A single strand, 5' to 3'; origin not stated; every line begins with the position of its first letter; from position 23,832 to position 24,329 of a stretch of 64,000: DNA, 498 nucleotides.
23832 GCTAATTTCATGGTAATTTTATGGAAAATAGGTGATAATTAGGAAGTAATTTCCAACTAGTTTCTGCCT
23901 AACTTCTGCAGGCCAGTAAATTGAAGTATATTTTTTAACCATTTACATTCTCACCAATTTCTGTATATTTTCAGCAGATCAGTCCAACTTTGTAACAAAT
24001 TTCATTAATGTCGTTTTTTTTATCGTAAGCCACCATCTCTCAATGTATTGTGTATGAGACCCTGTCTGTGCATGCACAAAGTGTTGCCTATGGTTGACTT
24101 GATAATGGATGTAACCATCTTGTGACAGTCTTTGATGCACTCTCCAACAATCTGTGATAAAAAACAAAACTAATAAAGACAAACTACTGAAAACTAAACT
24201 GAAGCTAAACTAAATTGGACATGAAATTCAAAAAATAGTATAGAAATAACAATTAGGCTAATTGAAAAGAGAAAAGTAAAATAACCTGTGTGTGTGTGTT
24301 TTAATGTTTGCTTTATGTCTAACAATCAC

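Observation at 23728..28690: Large inverted duplication of ISL2EU-derived sequence; a LINE later inserted into one arm only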

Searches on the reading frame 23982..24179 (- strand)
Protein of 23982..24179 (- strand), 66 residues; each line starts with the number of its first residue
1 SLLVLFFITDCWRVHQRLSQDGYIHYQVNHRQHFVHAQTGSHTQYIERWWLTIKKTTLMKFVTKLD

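Call 7: search_protein_families(library=pfam, max_evalue=1, proteins=[window:23982-24179:-])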
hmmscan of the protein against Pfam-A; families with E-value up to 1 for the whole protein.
seq(66 aa): 1 family
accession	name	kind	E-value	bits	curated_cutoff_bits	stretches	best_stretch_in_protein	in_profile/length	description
PF12762.13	DDE_Tnp_IS1595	-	0.0053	17.2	27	1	8-56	81-128/153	ISXO2-like transposase domain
